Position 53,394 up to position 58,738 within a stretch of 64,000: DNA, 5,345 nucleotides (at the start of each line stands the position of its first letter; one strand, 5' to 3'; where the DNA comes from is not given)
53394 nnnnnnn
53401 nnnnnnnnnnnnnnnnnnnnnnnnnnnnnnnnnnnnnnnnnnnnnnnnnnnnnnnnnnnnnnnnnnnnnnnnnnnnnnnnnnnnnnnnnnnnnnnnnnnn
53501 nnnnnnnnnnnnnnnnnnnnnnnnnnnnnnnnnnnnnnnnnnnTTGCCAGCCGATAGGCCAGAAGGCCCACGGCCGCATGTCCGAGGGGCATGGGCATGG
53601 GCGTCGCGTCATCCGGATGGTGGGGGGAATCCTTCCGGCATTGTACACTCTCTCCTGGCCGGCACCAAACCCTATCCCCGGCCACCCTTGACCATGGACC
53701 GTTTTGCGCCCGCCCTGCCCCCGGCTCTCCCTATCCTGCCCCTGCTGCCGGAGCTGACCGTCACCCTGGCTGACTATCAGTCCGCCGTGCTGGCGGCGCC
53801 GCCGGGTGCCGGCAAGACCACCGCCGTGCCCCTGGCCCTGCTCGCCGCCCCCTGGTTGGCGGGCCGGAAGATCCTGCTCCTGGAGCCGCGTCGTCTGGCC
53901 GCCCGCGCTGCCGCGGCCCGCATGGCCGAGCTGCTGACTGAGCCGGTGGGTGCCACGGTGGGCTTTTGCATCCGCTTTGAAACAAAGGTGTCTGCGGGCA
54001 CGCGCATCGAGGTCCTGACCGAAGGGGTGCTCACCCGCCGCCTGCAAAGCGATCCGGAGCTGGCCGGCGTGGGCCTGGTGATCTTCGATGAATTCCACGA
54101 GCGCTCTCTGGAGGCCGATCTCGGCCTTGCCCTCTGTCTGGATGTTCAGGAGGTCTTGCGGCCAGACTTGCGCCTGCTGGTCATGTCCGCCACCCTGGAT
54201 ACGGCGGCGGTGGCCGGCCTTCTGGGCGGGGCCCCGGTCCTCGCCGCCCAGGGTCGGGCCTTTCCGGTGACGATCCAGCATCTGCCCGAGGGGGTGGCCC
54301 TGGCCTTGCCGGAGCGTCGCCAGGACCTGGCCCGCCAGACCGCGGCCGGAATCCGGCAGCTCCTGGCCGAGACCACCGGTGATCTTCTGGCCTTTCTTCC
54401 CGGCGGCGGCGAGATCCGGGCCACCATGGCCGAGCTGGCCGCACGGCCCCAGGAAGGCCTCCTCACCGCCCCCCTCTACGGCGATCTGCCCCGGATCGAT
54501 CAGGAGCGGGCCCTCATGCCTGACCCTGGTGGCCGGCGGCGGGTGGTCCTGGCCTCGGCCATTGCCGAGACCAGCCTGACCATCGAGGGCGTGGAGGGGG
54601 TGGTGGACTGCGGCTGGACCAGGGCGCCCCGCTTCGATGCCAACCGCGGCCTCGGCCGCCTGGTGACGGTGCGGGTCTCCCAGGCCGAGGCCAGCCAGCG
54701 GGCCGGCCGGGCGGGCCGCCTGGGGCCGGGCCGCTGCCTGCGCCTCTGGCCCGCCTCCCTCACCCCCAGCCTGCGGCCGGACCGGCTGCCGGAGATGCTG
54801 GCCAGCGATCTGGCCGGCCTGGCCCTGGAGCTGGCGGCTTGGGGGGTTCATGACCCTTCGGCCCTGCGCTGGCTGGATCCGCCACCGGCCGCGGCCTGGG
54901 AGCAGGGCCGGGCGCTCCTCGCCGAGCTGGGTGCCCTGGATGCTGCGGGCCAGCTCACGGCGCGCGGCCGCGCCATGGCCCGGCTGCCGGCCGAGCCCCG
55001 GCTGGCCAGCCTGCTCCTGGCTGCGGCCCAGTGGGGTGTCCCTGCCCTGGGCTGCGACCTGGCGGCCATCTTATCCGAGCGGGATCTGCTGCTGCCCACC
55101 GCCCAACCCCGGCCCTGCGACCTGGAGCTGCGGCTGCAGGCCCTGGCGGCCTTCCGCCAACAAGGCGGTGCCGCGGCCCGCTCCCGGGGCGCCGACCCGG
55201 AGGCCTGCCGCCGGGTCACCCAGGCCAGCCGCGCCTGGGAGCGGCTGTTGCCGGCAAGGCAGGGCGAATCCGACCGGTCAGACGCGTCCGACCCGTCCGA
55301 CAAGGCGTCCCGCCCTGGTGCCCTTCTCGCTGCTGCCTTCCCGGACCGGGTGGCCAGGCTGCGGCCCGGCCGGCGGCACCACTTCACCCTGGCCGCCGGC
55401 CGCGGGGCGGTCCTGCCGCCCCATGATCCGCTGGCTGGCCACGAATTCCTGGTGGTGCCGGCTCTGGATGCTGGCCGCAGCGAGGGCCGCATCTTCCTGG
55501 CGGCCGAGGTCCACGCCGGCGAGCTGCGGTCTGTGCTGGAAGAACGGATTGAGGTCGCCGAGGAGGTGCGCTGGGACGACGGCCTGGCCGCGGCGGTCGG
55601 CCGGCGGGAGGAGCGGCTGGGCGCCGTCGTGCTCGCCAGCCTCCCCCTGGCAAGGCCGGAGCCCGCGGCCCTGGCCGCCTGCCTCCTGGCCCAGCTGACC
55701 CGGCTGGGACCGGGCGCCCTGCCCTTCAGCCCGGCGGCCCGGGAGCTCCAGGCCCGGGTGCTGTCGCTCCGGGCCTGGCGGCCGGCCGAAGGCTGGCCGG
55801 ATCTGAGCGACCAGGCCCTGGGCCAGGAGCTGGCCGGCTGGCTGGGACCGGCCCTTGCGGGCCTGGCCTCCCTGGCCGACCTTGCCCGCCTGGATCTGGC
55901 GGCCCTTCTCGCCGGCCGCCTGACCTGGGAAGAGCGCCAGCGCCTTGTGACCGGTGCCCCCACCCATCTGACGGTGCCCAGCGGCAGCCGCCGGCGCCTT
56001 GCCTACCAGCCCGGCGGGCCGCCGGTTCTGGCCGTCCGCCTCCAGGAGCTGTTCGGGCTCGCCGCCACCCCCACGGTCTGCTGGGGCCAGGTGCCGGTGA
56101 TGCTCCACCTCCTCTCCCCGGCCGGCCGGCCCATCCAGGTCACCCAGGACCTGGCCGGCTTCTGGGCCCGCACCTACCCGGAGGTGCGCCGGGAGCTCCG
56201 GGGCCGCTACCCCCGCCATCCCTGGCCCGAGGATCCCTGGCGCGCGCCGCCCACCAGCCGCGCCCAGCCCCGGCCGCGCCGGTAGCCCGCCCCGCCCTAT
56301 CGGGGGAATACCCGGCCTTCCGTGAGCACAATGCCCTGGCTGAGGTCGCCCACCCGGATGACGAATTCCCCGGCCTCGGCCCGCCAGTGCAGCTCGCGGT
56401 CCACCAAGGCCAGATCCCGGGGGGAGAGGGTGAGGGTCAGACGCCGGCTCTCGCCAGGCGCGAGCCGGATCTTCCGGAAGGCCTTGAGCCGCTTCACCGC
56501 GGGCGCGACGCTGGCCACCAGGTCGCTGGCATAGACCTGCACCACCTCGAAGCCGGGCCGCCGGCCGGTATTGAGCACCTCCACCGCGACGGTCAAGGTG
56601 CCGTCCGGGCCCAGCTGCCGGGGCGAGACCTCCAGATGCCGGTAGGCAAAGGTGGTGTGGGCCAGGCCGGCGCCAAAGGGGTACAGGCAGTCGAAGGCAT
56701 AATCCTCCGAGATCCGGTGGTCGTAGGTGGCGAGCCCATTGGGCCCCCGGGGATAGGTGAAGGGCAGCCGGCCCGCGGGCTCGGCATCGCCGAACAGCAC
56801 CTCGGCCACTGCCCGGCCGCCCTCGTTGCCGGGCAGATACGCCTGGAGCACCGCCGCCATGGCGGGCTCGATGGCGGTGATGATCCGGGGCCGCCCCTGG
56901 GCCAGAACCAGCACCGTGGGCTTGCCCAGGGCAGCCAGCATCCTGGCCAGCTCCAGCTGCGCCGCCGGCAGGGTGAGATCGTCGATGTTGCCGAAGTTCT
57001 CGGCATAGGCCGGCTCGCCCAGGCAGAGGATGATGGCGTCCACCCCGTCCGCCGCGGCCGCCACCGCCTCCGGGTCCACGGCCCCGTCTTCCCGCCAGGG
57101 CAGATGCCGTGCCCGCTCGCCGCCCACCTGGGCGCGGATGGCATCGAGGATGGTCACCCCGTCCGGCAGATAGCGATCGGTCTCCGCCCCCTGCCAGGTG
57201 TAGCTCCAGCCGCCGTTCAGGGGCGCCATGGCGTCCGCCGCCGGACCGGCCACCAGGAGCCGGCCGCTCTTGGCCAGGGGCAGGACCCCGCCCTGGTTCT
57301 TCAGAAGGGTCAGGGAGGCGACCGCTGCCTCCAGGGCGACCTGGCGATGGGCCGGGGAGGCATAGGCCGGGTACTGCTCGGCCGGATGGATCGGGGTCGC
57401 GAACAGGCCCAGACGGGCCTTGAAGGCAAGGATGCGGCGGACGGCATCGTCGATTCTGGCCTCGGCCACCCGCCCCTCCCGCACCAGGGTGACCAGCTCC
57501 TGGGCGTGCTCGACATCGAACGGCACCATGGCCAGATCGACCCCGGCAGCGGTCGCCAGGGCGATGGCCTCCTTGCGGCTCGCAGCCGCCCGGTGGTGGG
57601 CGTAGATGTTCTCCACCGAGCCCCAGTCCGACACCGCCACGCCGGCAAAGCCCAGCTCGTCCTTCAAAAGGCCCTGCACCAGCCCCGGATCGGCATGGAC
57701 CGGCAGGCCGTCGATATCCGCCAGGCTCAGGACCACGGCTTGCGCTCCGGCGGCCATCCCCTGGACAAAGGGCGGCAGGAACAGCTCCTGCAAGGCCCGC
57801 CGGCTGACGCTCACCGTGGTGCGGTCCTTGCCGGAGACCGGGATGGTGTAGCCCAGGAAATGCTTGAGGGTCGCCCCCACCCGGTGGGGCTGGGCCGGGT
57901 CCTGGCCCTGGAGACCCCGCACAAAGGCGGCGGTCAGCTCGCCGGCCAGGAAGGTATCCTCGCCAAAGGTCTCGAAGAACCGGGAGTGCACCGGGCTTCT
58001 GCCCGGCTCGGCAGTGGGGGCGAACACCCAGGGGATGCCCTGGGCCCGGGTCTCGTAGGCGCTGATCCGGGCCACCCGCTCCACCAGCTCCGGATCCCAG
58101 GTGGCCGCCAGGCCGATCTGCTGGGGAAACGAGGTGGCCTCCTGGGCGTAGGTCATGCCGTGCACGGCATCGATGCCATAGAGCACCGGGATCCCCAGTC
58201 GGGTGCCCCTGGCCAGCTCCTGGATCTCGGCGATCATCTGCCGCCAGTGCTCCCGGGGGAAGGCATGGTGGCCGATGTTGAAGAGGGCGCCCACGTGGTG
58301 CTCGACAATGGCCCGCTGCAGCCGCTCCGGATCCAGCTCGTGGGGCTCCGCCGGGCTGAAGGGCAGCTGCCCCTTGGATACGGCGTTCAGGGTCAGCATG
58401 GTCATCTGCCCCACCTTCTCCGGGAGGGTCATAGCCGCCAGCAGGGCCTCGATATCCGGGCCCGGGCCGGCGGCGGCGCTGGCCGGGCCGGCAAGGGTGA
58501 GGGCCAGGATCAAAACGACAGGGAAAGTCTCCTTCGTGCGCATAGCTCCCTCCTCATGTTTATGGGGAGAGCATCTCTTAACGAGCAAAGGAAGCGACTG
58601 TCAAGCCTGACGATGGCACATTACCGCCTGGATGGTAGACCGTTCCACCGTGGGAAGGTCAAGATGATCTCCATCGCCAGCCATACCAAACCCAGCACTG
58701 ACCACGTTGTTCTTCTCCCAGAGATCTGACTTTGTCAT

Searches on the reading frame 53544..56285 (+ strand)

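Call 3: search_protein_families(library=pfam, proteins=[window:53544-56285:+], max_evalue=1)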
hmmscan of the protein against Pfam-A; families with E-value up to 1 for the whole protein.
window:53544-56285:+ (913 aa): 8 families
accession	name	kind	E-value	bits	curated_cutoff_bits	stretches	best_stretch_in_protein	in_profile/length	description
PF08482.15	HrpB_C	-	4.7e-52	176.2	25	1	766-898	1-133/133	ATP-dependent helicase C-terminal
PF00270.35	DEAD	-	2.7e-10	40.7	26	1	79-219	15-161/167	DEAD/DEAH box helicase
PF00271.37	Helicase_C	-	5.8e-07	30.2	23.5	1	281-394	18-110/110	Helicase conserved C-terminal domain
PF04408.29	HA2_N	-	5e-06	26.9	21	1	458-482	4-28/29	Helicase associated domain (HA2), winged-helix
PF24473.1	CON_HrpB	-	0.0003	20.9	27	1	669-702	2-35/35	ATP-dependent RNA helicase HrpB, connector region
PF21010.2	HA2_C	-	0.0049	17.8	21.3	1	484-543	1-48/77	Helicase associated domain (HA2), ratchet-like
PF13245.12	AAA_19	-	0.07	13.7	25.1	1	79-188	12-103/134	AAA domain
PF13604.12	AAA_30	-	0.095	12.9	27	1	79-135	19-66/191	AAA domain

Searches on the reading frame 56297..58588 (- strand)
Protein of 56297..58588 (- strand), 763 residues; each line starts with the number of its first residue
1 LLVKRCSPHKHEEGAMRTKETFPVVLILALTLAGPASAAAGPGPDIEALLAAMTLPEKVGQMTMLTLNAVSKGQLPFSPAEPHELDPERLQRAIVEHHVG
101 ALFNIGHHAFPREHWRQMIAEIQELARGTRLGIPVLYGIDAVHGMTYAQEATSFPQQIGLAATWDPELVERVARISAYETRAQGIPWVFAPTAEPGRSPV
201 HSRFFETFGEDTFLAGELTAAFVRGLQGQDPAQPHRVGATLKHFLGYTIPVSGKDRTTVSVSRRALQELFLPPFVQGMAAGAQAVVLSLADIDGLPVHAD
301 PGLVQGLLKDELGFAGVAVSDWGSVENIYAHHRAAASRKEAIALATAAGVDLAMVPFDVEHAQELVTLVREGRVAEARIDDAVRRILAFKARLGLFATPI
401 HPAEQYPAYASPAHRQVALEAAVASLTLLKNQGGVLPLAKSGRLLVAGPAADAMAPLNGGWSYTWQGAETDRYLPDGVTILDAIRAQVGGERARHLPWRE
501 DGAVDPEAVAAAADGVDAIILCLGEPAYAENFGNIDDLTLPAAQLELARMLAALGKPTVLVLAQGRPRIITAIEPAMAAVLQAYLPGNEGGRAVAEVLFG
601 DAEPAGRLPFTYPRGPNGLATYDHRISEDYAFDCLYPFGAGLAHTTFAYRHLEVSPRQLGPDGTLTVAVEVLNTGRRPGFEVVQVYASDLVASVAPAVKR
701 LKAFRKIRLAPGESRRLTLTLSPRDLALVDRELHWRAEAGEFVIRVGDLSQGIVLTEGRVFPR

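Call 3: search_protein_families(library=pfam, proteins=[window:56297-58588:-], max_evalue=1)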
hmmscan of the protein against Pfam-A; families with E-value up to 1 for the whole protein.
window:56297-58588:- (763 aa): 4 families
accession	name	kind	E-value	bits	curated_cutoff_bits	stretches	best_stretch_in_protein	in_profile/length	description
PF00933.27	Glyco_hydro_3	-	1e-66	226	27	1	54-387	1-314/316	Glycosyl hydrolase family 3 N terminal domain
PF01915.27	Glyco_hydro_3_C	-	3.1e-43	148.5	31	1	427-642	2-198/200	Glycosyl hydrolase family 3 C-terminal domain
PF14310.12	Fn3-like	-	2.8e-22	79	25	1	681-749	1-70/71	Fibronectin type III-like domain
PF12477.13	TraW_N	-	0.17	12.4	22.7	0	520-535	8-23/30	Sex factor F TraW protein N terminal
